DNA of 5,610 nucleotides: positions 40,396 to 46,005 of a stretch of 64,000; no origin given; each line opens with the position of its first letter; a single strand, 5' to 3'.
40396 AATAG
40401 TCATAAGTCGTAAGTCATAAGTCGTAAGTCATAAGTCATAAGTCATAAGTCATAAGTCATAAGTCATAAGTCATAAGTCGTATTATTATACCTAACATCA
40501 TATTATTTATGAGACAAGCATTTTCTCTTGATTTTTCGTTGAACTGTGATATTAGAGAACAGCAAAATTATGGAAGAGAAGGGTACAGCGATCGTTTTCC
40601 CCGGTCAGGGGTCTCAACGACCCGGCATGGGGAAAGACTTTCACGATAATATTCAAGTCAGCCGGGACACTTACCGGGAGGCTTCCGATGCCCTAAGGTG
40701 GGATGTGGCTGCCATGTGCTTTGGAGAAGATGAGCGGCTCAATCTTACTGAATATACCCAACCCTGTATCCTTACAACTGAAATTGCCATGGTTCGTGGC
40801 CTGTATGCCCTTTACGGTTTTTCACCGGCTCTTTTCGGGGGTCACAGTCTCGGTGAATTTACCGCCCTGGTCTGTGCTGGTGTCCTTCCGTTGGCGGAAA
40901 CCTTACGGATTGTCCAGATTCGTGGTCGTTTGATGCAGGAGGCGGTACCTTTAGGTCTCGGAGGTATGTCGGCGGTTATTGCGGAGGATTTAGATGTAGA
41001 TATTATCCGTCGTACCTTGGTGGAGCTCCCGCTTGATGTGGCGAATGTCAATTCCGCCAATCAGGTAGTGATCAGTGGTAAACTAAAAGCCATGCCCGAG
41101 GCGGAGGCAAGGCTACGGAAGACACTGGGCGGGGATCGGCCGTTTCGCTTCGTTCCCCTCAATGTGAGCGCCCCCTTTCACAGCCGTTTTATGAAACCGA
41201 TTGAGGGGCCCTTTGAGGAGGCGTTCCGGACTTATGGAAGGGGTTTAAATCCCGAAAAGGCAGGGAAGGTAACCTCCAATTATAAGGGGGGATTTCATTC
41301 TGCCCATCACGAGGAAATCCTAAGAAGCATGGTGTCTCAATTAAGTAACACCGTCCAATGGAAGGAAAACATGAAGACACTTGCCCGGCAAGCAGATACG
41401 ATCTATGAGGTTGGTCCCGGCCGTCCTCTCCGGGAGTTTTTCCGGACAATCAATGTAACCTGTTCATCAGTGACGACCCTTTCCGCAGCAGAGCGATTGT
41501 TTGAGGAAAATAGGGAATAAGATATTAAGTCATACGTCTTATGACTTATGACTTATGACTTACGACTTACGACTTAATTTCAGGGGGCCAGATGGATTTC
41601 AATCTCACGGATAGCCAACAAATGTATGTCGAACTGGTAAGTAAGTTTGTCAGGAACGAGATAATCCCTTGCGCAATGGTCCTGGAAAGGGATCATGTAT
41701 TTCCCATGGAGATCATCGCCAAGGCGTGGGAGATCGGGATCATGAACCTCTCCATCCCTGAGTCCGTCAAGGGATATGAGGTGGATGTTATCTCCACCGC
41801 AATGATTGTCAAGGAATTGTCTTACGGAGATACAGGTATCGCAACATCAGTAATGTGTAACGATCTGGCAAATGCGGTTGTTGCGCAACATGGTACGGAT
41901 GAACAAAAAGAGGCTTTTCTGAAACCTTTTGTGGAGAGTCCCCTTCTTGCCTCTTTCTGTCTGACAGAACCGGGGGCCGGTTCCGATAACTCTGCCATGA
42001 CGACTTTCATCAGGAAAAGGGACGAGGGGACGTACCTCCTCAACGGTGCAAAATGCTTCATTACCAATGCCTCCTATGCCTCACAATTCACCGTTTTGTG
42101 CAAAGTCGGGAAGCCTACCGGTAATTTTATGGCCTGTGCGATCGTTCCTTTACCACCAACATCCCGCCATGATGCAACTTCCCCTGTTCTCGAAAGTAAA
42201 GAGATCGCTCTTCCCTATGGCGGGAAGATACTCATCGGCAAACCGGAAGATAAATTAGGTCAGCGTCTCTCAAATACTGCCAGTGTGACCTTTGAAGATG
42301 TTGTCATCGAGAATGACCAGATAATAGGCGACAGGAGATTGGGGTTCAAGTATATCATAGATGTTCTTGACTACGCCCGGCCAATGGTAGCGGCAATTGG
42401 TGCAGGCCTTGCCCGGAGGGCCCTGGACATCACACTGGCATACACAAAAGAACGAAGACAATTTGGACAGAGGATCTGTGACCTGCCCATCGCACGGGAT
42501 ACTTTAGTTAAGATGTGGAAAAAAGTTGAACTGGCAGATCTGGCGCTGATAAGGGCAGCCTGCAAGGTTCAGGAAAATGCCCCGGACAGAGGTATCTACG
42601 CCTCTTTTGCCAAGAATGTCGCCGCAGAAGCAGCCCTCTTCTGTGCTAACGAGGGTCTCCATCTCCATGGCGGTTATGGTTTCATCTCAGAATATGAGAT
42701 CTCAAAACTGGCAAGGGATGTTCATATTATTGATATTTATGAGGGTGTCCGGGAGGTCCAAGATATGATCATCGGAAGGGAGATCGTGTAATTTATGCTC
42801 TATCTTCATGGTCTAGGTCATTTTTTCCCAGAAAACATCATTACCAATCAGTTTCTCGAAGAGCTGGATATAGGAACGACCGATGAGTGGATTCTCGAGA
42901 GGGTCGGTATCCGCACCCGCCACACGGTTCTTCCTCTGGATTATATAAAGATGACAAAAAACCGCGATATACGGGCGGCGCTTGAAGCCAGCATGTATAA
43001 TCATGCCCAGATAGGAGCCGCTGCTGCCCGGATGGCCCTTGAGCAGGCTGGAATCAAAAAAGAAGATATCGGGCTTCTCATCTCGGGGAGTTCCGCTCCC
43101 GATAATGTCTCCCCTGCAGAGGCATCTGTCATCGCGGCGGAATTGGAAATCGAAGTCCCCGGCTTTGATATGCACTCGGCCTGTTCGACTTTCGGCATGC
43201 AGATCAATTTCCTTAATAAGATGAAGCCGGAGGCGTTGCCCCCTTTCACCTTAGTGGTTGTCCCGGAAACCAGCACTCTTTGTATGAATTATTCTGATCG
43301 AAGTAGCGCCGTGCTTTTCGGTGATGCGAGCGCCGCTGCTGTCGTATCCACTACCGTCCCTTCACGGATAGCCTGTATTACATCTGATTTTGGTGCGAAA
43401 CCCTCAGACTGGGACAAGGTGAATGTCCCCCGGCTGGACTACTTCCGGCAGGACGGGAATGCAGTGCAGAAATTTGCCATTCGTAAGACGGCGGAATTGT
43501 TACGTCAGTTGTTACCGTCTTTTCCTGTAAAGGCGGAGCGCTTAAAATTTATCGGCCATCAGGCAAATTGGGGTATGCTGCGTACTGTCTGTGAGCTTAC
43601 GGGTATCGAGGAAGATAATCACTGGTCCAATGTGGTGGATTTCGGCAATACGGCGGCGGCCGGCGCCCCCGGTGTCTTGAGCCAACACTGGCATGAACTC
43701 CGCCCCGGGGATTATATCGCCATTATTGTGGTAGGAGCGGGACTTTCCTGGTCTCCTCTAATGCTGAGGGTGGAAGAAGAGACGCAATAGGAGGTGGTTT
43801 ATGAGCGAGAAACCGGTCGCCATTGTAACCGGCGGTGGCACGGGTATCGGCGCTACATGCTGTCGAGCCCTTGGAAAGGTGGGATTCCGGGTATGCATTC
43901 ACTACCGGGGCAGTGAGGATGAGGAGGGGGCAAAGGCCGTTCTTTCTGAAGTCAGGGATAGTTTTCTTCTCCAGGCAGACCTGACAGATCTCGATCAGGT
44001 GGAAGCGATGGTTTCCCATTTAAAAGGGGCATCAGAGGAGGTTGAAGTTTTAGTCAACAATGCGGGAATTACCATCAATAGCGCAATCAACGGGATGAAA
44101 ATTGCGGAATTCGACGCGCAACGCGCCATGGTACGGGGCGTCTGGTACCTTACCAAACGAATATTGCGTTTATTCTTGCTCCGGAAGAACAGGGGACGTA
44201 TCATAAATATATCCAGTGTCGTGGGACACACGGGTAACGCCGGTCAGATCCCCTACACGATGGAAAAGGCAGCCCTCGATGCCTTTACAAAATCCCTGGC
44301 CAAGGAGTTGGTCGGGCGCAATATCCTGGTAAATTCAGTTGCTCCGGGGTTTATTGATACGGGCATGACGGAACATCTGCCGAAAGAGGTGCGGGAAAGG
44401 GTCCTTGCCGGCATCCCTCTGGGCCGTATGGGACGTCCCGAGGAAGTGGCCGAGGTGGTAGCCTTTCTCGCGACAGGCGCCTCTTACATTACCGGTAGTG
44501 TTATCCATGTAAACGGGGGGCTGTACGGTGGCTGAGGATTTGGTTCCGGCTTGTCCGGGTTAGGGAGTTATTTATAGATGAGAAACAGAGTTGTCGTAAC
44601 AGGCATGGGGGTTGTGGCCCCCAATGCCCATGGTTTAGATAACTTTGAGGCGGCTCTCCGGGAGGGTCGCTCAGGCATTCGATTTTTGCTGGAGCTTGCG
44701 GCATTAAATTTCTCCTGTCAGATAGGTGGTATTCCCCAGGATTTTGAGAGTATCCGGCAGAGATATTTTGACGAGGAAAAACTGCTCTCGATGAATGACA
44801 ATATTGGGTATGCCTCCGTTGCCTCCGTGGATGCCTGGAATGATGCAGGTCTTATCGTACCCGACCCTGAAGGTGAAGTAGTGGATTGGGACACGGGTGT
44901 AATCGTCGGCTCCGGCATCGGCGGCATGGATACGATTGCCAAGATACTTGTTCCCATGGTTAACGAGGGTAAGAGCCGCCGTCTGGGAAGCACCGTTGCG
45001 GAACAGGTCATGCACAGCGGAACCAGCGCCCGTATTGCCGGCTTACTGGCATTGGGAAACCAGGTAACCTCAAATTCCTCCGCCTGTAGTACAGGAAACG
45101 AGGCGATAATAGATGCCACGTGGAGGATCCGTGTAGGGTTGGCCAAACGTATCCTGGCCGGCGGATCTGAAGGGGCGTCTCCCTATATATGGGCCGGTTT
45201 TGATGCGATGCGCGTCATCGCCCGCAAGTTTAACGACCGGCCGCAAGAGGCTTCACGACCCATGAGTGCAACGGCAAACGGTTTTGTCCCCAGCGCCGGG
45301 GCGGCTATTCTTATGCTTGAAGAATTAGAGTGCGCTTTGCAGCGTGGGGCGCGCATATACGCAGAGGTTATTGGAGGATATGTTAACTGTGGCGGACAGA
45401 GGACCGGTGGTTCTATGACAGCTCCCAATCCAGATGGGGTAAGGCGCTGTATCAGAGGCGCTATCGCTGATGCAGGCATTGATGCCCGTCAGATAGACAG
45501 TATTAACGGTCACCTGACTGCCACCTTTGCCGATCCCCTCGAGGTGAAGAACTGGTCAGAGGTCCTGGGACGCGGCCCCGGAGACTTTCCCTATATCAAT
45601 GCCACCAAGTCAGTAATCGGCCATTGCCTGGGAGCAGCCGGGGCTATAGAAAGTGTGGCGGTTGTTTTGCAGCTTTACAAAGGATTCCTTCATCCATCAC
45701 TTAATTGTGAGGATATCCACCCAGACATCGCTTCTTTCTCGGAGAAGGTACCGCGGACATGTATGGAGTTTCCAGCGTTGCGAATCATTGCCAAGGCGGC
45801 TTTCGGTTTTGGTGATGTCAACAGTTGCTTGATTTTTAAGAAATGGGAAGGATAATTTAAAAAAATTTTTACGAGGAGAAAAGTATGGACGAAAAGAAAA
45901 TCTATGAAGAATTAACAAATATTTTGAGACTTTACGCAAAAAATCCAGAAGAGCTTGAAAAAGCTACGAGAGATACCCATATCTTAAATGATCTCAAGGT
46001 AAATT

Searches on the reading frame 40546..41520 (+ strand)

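Call 13: search_protein_families(library=pfam, proteins=[window:40546-41520:+], max_evalue=0.00001)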
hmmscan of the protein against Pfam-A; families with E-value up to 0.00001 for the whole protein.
window:40546-41520:+ (324 aa): 1 family
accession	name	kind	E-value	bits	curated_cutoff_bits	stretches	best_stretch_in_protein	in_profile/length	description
PF00698.26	Acyl_transf_1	-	6.2e-26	92.1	32.7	1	17-289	3-261/319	Acyl transferase domain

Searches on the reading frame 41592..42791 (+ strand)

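Call 13: search_protein_families(library=pfam, proteins=[window:41592-42791:+], max_evalue=0.00001)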
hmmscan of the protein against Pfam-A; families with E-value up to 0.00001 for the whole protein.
window:41592-42791:+ (399 aa): 4 families
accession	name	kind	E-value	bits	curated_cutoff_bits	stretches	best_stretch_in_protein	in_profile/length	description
PF00441.29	Acyl-CoA_dh_1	-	4.1e-35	121.6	22.4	1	251-398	3-149/150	Acyl-CoA dehydrogenase, C-terminal domain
PF02771.21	Acyl-CoA_dh_N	-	5.6e-24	85.1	22.9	1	6-114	1-110/113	Acyl-CoA dehydrogenase, N-terminal domain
PF02770.24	Acyl-CoA_dh_M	-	3e-17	63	33.3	1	121-237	1-97/97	Acyl-CoA dehydrogenase, middle domain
PF08028.16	Acyl-CoA_dh_2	-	6.3e-11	43.1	22.7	1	266-387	3-133/134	Acyl-CoA dehydrogenase, C-terminal domain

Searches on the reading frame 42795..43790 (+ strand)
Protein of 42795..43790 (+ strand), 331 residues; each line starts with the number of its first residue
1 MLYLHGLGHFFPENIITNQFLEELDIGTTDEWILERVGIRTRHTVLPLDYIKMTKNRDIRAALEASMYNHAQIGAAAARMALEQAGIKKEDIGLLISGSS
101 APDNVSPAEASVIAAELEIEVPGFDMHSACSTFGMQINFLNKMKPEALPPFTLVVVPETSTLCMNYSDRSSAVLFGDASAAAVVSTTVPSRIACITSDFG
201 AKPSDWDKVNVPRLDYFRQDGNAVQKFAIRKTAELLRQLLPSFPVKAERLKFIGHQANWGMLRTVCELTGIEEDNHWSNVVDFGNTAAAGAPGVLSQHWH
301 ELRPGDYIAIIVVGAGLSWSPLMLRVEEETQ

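Call 13: search_protein_families(library=pfam, proteins=[window:42795-43790:+], max_evalue=0.00001)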
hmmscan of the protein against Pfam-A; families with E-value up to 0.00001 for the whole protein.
window:42795-43790:+ (331 aa): 2 families
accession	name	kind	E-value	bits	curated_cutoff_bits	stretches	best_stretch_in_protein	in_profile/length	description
PF08541.16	ACP_syn_III_C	-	2.5e-15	56.8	26.6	1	252-325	14-89/90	3-Oxoacyl-[acyl-carrier-protein (ACP)] synthase III C terminal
PF08545.16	ACP_syn_III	-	1.6e-11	44.3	24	1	124-201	1-78/80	3-Oxoacyl-[acyl-carrier-protein (ACP)] synthase III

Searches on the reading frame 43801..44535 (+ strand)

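Call 13: search_protein_families(library=pfam, proteins=[window:43801-44535:+], max_evalue=0.00001)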
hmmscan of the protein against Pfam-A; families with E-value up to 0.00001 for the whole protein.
window:43801-44535:+ (244 aa): 3 families
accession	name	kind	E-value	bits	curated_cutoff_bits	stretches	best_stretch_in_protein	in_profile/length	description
PF13561.12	adh_short_C2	-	2.4e-52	178.3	27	1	14-241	6-235/236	Enoyl-(Acyl carrier protein) reductase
PF00106.31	adh_short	-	2.1e-44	151.8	26.6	1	6-195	2-192/195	short chain dehydrogenase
PF08659.16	KR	-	1.3e-13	51.7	22.6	1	8-167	4-164/180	KR domain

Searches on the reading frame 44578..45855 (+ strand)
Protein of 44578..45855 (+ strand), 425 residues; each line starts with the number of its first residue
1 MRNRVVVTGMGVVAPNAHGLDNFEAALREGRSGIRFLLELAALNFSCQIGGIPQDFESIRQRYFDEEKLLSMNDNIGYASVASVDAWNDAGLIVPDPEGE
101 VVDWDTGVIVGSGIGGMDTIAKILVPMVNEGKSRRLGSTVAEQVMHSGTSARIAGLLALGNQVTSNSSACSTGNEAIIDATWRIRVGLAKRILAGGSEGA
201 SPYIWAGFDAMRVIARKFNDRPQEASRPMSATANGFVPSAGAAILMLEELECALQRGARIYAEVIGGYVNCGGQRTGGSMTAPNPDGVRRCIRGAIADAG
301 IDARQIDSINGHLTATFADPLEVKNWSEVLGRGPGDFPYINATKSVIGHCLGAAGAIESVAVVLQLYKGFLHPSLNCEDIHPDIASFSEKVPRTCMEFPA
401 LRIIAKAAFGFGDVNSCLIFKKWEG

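Call 13: search_protein_families(library=pfam, proteins=[window:44578-45855:+], max_evalue=0.00001)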
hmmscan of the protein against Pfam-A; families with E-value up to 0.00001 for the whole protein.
window:44578-45855:+ (425 aa): 2 families
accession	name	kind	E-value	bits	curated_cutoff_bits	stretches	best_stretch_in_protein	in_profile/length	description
PF00109.32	ketoacyl-synt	-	2e-30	106.7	20.8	1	3-251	2-250/252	Beta-ketoacyl synthase, N-terminal domain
PF02801.28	Ketoacyl-synt_C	-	1.5e-26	93.2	20.8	1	261-378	1-119/119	Beta-ketoacyl synthase, C-terminal domain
